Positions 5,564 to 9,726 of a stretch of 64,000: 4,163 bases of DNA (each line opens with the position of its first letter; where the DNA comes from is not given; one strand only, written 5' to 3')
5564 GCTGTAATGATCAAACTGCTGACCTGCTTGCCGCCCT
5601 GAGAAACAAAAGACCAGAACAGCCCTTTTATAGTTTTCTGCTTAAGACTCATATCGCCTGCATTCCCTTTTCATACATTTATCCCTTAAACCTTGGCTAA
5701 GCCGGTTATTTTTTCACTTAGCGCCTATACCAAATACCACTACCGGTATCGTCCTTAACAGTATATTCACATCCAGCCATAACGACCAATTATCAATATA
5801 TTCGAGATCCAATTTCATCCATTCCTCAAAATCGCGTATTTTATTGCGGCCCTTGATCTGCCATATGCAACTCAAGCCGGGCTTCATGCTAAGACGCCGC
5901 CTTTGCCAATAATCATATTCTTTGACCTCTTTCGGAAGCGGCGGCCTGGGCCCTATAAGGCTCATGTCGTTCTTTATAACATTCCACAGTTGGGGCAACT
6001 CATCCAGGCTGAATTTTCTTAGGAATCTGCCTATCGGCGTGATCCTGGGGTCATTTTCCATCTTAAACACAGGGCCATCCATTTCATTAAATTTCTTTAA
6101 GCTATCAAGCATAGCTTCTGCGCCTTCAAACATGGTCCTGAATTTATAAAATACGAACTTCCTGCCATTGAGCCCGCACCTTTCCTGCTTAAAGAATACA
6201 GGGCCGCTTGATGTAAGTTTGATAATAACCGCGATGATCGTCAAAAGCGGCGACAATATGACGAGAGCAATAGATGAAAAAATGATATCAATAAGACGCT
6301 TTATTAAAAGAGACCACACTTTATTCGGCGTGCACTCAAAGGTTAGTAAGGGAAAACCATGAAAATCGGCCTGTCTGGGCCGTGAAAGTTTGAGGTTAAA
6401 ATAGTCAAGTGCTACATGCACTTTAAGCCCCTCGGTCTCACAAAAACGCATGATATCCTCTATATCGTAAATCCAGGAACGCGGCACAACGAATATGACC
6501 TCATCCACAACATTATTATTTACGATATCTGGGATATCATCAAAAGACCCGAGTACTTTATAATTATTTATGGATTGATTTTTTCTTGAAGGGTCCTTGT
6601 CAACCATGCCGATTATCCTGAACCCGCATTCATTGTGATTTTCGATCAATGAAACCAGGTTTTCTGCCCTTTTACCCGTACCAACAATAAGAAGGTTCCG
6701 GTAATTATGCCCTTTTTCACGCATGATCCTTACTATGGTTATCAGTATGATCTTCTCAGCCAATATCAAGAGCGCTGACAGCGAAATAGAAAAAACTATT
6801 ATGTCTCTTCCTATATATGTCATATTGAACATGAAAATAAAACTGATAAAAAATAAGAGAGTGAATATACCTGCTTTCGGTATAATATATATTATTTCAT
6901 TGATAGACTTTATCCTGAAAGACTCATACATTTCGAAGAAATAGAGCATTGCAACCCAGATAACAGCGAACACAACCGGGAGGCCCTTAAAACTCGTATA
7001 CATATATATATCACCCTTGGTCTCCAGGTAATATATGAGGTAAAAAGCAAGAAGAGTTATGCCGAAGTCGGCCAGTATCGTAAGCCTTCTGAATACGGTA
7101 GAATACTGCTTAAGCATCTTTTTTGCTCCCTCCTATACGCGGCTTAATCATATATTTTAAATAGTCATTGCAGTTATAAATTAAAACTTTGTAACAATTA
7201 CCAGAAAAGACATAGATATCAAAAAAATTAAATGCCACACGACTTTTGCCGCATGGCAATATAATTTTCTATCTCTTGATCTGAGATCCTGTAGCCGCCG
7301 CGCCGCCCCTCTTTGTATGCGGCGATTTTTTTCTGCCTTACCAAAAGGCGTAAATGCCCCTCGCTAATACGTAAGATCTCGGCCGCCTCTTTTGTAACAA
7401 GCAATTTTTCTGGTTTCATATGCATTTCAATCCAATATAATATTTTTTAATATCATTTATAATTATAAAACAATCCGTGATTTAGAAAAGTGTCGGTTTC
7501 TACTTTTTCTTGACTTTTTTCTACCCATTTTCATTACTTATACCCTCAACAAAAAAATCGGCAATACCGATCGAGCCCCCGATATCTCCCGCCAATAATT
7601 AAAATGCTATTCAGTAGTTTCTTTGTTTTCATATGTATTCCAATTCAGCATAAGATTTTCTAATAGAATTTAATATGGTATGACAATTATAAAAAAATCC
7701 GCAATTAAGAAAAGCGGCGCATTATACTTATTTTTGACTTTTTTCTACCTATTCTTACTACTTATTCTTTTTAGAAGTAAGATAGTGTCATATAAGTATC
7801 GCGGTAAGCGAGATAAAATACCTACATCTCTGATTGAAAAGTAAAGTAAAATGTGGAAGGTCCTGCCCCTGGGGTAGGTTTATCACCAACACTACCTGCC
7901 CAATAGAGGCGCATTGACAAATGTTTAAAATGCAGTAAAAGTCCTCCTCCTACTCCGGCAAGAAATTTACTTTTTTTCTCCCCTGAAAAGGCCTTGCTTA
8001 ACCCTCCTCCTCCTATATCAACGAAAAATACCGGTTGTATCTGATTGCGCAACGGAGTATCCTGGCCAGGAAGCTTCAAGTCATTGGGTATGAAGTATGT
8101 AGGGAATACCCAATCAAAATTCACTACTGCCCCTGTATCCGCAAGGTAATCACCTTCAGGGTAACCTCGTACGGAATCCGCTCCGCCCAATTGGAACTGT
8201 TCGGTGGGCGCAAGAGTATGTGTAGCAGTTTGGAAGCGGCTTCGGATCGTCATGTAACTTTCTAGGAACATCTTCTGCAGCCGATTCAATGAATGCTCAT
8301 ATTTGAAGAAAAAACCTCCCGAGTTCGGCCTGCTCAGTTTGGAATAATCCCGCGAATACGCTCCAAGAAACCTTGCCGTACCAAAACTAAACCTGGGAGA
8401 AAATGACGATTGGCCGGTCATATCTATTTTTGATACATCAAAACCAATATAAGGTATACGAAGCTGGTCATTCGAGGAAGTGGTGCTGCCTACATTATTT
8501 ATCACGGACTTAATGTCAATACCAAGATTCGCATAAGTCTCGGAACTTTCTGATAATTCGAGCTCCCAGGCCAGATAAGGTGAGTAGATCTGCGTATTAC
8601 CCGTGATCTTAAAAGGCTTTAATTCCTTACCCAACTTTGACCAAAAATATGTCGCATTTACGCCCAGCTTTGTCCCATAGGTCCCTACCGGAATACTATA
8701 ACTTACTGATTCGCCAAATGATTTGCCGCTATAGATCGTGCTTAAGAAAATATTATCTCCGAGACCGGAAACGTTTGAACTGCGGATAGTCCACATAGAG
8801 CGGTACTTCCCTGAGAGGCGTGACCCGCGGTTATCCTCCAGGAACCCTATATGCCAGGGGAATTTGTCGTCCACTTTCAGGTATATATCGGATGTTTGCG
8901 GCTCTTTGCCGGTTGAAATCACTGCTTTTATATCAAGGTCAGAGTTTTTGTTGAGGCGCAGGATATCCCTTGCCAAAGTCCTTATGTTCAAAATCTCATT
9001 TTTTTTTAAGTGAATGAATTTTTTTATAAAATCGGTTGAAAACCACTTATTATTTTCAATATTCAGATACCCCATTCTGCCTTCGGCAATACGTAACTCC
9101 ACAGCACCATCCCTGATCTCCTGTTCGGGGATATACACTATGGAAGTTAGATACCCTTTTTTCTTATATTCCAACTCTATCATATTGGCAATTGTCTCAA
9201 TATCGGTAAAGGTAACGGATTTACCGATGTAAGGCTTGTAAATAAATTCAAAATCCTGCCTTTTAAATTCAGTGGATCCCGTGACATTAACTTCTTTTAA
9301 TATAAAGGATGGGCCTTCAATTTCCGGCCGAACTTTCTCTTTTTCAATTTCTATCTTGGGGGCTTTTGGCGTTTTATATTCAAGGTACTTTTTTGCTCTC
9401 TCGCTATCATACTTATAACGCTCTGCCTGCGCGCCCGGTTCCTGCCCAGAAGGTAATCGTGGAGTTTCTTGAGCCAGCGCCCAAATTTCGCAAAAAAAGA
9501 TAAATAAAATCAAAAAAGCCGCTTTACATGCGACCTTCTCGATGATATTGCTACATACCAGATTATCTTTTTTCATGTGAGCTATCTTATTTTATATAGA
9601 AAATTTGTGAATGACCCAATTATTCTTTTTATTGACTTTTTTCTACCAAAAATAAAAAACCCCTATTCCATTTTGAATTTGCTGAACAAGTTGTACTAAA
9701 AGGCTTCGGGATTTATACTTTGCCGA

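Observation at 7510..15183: Shared upstream motif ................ (gene-sense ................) in front of six consecutive secreted / PEP-CTERM / outer-membrane genes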

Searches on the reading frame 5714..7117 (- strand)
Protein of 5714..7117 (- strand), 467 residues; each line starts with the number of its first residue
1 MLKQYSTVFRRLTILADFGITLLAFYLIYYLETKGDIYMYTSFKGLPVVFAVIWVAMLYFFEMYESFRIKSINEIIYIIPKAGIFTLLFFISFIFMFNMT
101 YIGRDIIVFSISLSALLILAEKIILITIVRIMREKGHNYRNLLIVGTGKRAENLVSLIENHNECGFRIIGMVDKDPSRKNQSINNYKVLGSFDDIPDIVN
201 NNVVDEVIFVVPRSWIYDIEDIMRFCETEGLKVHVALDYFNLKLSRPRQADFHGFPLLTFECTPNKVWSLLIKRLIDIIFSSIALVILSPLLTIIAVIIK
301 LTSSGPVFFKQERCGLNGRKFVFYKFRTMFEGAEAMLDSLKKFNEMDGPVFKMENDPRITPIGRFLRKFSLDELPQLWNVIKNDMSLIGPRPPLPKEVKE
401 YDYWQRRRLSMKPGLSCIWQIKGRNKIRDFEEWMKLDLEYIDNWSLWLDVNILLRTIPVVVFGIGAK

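Call 12: search_protein_families(library=pfam, proteins=[window:5714-7117:-], max_evalue=0.01)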
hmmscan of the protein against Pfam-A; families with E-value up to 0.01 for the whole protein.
window:5714-7117:- (467 aa): 3 families
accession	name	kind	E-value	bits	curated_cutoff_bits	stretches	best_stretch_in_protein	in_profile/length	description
PF02397.22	Bac_transf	-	7.8e-71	237.7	27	1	273-461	1-178/179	Bacterial sugar transferase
PF13727.12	CoA_binding_3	-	2.1e-17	64.1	25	1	61-230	3-168/175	CoA-binding domain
PF02629.25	CoA_binding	-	0.0068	17.6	22.3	0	141-214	5-74/97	CoA binding domain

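Call 13: search_protein_families(library=ncbifam, proteins=[window:5714-7117:-], max_evalue=0.01)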
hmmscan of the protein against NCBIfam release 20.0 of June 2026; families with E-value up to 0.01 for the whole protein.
window:5714-7117:- (467 aa): 16 families
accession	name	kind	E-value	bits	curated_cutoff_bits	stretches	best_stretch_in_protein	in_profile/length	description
TIGR03025.1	EPS_sugtrans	subfamily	2.6e-131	438.9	295.55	1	15-466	1-444/445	exopolysaccharide biosynthesis polyprenyl glycosylphosphotransferase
TIGR03023.1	WcaJ_sugtrans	equivalog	2e-112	376.8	410.75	1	16-463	2-449/453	undecaprenyl-phosphate glucose phosphotransferase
NF041877.1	EPS_EpsZ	equivalog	8.2e-99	331.3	800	1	91-466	85-458/459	exopolysaccharide biosynthesis polyisoprenyl-phosphate hexose-1-phosphate transferase EpsZ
TIGR03022.1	WbaP_sugtrans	subfamily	7.5e-92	308.9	403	1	14-466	2-455/456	undecaprenyl-phosphate galactose phosphotransferase WbaP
TIGR03013.1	EpsB_2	subfamily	7.2e-71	239.5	393.35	1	20-467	6-443/443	TIGR03013 family XrtA/PEP-CTERM system glycosyltransferase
NF052601.1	undeca_RfbP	equivalog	9.5e-62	208.4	330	1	268-462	40-237/244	undecaprenyl-phosphate galactose phosphotransferase family protein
NF007518.0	PRK10124.1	equivalog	5.6e-55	186.9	684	1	15-457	23-454/464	undecaprenyl-phosphate glucose phosphotransferase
NF050817.1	PolSacchBiosHfsE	equivalog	9.1e-48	163.1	750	1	48-460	52-459/467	polysaccharide biosynthesis protein HfsE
NF011751.0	PRK15204.1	equivalog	6.3e-47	160.2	907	1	49-464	61-473/476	undecaprenyl-phosphate galactose phosphotransferase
NF045514.1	glycotran_HepC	equivalog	6.7e-26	90.9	140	1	268-392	112-211/220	heterocyst development glycosyltransferase HepC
NF003990.0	PRK05472.1-4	equivalog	6e-06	26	233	1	140-229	85-172/214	redox-sensing transcriptional repressor Rex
NF003995.0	PRK05472.2-4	subfamily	2e-05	24.3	126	1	137-221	81-163/213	redox-sensing transcriptional repressor Rex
TIGR03570.1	NeuD_NnaD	subfamily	2.7e-05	23.8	160.8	1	141-200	1-56/202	NeuD/PglB/VioB family sugar acetyltransferase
NF003993.0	PRK05472.2-2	equivalog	5.6e-05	22.8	217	1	141-223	85-165/212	redox-sensing transcriptional repressor Rex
NF003996.0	PRK05472.2-5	equivalog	6.5e-05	22.9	138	1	138-215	76-151/209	redox-sensing transcriptional repressor Rex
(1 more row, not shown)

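Call 20: find_encoding_contigs(protein=window:5714-7117:-, flank=10000, max_places=6)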
Protein window:5714-7117:- (467 aa): no gene with exactly this product is on record in the collection.

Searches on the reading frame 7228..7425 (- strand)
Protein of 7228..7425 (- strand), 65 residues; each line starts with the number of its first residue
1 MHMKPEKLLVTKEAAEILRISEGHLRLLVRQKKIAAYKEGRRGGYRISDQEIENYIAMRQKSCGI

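Call 12: search_protein_families(library=pfam, proteins=[window:7228-7425:-], max_evalue=0.01)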
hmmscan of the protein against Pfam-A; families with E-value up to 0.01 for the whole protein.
window:7228-7425:- (65 aa): 1 family
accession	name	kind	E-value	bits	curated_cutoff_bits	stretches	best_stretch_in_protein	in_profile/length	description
PF12728.13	HTH_17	-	4.4e-11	43.3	27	1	11-58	4-49/51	Helix-turn-helix domain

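Call 13: search_protein_families(library=ncbifam, proteins=[window:7228-7425:-], max_evalue=0.01)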
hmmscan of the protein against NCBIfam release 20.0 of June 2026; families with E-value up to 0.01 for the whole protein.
window:7228-7425:- (65 aa): 2 families
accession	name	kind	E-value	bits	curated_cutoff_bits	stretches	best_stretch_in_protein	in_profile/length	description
TIGR01764.1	excise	domain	2.9e-09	37.1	28.8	1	10-57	3-48/49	excisionase family DNA-binding protein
NF040990.2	MamR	equivalog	3.7e-05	24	100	1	3-57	38-90/91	magnetosome protein MamR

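Call 21: find_homologous_proteins(query=window:7228-7425:-, max_evalue=0.001)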
Query window:7228-7425:- (65 aa): 259 proteins with E <= 0.001 among 259 candidates; the best 120 are listed.
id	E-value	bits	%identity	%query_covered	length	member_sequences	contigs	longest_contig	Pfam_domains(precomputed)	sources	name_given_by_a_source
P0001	2.3e-32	127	100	97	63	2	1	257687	PF12728.14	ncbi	-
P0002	6.1e-26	107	87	97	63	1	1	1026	PF12728.14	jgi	-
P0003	1.5e-23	99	75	100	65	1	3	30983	PF12728.14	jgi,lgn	-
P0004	5.8e-22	94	80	92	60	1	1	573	PF12728.14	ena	-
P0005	1.7e-21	93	80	92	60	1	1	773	PF12728.14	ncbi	-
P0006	5.4e-21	91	82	92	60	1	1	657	PF12728.14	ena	-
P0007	3.6e-20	88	77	92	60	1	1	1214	PF12728.14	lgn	-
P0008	1.6e-19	86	72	92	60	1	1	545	PF12728.14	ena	-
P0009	3.6e-19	85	72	94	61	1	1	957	PF12728.14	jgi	jgi:excisionase family DNA binding protein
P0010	3.8e-19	85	75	92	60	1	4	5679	PF12728.14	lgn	-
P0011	4.2e-19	85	76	91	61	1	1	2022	PF12728.14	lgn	-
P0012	1.1e-18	84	71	89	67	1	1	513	PF12728.14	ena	-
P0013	1.1e-18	84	74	88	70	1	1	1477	PF12728.14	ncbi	-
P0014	2.3e-18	83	72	88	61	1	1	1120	PF12728.14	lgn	-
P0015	4.6e-18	82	74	88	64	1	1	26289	PF12728.14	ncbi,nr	ncbi:MAG: helix-turn-helix domain-containing protein [Candidatus Omnitrophica bacterium]|nr:helix-tu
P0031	2.0e-17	80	71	85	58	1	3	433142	PF12728.14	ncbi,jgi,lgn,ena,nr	ncbi:MAG: helix-turn-helix domain-containing protein [Candidatus Omnitrophica bacterium]|nr:helix-tu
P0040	3.1e-17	79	72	89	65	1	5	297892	PF12728.14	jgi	-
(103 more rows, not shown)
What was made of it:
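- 7228..7425 (-): Target gene: small HTH_17 (excisionase-family) DNA-binding protein, the first gene of the polysaccharide locus. The start codon is 7419 or 7425. Calls 12, 13 and 21.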

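Call 22: find_encoding_contigs(protein=P0001, flank=10000, max_places=4)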
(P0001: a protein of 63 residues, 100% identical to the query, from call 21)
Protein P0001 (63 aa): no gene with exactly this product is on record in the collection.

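Call 23: find_encoding_contigs(protein=P0003, flank=10000, max_places=4)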
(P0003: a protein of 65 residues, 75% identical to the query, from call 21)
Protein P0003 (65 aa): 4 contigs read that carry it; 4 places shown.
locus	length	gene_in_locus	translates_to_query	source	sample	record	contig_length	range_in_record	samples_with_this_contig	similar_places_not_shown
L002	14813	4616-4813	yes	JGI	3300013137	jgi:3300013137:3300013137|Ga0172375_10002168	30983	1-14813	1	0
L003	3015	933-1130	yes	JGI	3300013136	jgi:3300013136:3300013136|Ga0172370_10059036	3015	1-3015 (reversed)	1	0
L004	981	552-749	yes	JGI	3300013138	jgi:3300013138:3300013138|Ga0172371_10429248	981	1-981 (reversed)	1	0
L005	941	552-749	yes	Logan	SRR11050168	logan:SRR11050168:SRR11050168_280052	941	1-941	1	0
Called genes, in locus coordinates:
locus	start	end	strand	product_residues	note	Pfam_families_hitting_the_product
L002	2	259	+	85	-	?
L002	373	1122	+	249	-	PF18780:HNH_repeat (faint), PF01844:HNH, PF14279:HNH_5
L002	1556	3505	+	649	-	PF02743:dCache_1, PF00672:HAMP, PF00512:HisKA (weak), PF02518:HATPase_c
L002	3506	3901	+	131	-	PF00072:Response_reg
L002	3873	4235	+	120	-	PF00072:Response_reg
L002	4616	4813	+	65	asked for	PF12728:HTH_17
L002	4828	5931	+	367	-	PF10082:BBP2_2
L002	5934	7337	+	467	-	PF13727:CoA_binding_3, PF02397:Bac_transf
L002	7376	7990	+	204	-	PF02563:Poly_export, PF10531:SLBB, PF22461:SLBB_2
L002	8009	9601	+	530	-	PF02706:Wzz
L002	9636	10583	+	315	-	PF01073:3Beta_HSD, PF01370:Epimerase, PF02719:Polysacc_synt_2, PF04321:RmlD_sub_bind, PF13460:NAD_binding_10 (faint), PF16363:GDP_Man_Dehyd, PF07993:NAD_binding_4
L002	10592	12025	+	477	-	PF01943:Polysacc_synt, PF13440:Polysacc_synt_3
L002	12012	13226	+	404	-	PF04230:PS_pyruv_trans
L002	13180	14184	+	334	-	PF00881:Nitroreductase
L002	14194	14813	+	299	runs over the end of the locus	PF00535:Glycos_transf_2, PF10111:Glyco_tranf_2_2, PF13641:Glyco_tranf_2_3 (faint)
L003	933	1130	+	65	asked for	PF12728:HTH_17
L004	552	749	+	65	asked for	PF12728:HTH_17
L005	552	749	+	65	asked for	PF12728:HTH_17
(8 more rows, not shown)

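Call 27: find_encoding_contigs(protein=P0031, flank=10000, max_places=4)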
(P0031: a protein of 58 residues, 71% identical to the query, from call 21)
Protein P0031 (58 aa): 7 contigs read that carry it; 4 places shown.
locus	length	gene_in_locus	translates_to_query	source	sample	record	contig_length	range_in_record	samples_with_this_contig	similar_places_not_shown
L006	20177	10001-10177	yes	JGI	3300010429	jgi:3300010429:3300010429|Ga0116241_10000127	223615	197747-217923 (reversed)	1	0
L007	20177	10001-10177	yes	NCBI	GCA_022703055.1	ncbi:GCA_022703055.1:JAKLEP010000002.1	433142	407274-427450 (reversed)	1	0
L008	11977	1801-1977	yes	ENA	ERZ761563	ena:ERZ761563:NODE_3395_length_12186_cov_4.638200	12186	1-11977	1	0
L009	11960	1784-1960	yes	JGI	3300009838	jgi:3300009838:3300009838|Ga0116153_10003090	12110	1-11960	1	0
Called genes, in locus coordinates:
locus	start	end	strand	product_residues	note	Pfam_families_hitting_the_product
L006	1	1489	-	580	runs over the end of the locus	PF10502:Peptidase_S26 (faint), PF14907:NTP_transf_5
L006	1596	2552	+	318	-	PF08279:HTH_11, PF13412:HTH_24 (weak), PF03099:BPL_LplA_LipB, PF16917:BPL_LplA_LipB_2, PF02237:BPL_C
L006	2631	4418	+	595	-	PF07715:Plug, PF00593:TonB_dep_Rec_b-barrel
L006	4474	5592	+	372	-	PF02568:ThiI (faint), PF03054:tRNA_Me_trans, PF06508:QueC (faint), PF24167:DUF7411 (faint), PF20259:tRNA_Me_trans_M, PF20258:tRNA_Me_trans_C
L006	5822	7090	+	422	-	PF10082:BBP2_2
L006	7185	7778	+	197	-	PF02563:Poly_export, PF10531:SLBB (faint), PF22461:SLBB_2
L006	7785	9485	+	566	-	PF02706:Wzz, PF13807:GNVR, PF01656:CbiA, PF09140:MipZ (weak), PF10609:ParA (weak), PF13614:AAA_31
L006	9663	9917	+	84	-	PF01541:GIY-YIG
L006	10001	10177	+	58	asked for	PF12728:HTH_17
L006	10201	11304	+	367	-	PF02350:Epimerase_2, PF04007:DUF354 (weak)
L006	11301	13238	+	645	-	PF16889:Hepar_II_III_N, PF07940:Hepar_II_III_C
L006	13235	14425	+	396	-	-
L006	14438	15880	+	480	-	PF27533:CapK_C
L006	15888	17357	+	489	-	PF01943:Polysacc_synt, PF13440:Polysacc_synt_3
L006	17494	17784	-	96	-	-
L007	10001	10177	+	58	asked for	PF12728:HTH_17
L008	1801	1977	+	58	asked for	PF12728:HTH_17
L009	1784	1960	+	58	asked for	PF12728:HTH_17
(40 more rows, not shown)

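Call 28: find_encoding_contigs(protein=P0040, flank=10000, max_places=4)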
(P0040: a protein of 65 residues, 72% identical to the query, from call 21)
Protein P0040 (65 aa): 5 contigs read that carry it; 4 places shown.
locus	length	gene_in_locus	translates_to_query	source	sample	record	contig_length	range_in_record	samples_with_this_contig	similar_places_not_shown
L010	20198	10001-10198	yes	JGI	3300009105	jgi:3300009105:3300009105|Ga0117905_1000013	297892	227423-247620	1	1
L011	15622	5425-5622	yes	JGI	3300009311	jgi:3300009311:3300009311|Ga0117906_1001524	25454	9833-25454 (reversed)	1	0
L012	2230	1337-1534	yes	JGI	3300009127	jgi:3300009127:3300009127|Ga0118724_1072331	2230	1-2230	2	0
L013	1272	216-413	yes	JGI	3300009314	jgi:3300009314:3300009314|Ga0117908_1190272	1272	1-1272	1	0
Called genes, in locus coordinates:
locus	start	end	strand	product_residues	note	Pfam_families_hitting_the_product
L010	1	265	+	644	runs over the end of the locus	PF17297:PEPCK_N, PF00821:PEPCK_GTP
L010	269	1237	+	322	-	PF03706:LPG_synthase_TM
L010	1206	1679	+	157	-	PF05991:NYN_YacP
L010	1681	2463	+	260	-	PF23023:Anti-Pycsar_Apyc1 (faint), PF00753:Lactamase_B (weak), PF12706:Lactamase_B_2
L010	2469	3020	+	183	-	PF12654:DUF3786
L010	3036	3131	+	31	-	-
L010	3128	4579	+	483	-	PF13537:GATase_7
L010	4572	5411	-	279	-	PF02401:LYTB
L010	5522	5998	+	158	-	PF01988:VIT1 (faint)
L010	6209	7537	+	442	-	PF13505:OMP_b-brl (faint), PF10082:BBP2_2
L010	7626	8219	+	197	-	PF02563:Poly_export, PF10531:SLBB, PF22461:SLBB_2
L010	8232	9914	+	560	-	PF02706:Wzz, PF13807:GNVR, PF10609:ParA (faint), PF01656:CbiA (weak), PF13614:AAA_31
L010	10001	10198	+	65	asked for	PF12728:HTH_17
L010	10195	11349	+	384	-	PF01041:DegT_DnrJ_EryC1, PF00155:Aminotran_1_2 (weak), PF01212:Beta_elim_lyase, PF01053:Cys_Met_Meta_PP (weak)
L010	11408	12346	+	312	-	PF00535:Glycos_transf_2, PF10111:Glyco_tranf_2_2, PF13641:Glyco_tranf_2_3, PF13632:Glyco_trans_2_3 (weak), PF02709:Glyco_transf_7C (weak)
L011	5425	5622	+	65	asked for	PF12728:HTH_17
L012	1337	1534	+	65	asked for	PF12728:HTH_17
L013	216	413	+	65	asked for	PF12728:HTH_17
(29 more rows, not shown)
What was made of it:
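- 7228..7425 (-): Synteny with polysaccharide loci in calls 23, 27 and 28.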

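Call 69: find_encoding_contigs(protein=P0002, flank=10000, max_places=3)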
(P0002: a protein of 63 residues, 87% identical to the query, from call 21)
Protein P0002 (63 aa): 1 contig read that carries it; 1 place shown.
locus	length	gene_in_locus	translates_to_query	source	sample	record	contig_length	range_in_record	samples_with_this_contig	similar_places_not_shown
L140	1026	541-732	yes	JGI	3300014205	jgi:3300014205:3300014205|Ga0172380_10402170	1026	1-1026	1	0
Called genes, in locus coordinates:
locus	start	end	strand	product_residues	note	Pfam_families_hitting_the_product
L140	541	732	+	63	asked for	PF12728:HTH_17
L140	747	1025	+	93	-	?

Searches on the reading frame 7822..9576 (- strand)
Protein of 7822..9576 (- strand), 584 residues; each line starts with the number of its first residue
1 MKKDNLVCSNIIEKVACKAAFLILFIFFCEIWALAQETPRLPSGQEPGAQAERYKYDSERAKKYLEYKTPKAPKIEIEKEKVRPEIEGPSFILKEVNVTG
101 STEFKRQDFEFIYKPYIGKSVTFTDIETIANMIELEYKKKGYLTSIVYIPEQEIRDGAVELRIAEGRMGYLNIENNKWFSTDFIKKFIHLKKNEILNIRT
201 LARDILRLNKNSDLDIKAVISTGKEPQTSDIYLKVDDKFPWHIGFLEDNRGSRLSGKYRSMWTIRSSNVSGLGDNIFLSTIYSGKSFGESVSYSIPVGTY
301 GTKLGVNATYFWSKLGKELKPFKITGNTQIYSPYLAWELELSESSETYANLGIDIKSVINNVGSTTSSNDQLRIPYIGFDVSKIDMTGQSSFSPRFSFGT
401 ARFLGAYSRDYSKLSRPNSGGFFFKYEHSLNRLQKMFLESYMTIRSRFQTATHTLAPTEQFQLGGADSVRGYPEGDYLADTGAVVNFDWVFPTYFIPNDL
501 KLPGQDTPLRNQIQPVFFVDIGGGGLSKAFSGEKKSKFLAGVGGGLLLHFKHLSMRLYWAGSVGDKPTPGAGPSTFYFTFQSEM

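Call 12: search_protein_families(library=pfam, proteins=[window:7822-9576:-], max_evalue=0.01)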
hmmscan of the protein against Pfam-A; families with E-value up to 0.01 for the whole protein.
window:7822-9576:- (584 aa): 4 families
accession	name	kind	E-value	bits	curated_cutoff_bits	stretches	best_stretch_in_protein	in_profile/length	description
PF03865.19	ShlB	-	8.4e-22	78.5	22.7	1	228-546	2-309/311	Haemolysin secretion/activation protein ShlB/FhaC/HecB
PF08479.16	POTRA_2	-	3.5e-19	68.8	24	1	91-166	1-76/76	POTRA domain, ShlB-type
PF01103.29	Omp85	-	0.00038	20.5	24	1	268-579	1-320/325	Omp85 superfamily domain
PF07244.20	POTRA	-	0.001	20.2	21.3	0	171-210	6-49/79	Surface antigen variable number repeat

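Call 13: search_protein_families(library=ncbifam, proteins=[window:7822-9576:-], max_evalue=0.01)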
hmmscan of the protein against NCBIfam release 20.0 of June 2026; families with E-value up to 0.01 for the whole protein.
window:7822-9576:- (584 aa): 2 families
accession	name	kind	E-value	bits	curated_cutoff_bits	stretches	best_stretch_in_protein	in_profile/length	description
TIGR03303.1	OM_YaeT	equivalog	2.5e-09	36.1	297.15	1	87-547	237-706/741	outer membrane protein assembly factor BamA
NF058613.1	OMPAssmBamADein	equivalog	0.00012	20.1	1050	1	93-209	186-298/857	outer membrane protein assembly factor BamA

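Call 16: find_encoding_contigs(protein=window:7822-9576:-, flank=10000, max_places=6)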
Protein window:7822-9576:- (584 aa): no gene with exactly this product is on record in the collection.
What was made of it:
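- Tried and rejected: Exact-protein look-ups for the TpsB, glycosyltransferase and HTH proteins failed (calls 16, 20, 22).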

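Call 17: find_related_loci(query=window:7822-9576:-, collection=genome_contigs, flank=10000)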
Query window:7822-9576:- (584 aa) in genome_contigs; peptide patterns used: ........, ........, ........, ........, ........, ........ (x = any residue, [..] = any of these).
34 stretches matched a pattern; 1 encode a relative of the query (tblastn E <= 1e-3); 1 distinct loci.
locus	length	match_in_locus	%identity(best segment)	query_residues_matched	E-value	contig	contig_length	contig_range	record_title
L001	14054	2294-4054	48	4-583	0e+0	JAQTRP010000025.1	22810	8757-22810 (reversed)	MAG: Candidatus Omnitrophota bacterium isolate STB_166 NODE_5001_length_22810_cov_4.468368_Sandtown_B, whole genome shot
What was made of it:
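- On Haft PEP-CTERM box (PrsR / sigma-54 site): The window's relatives are Omnitrophota (calls 17, 21).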
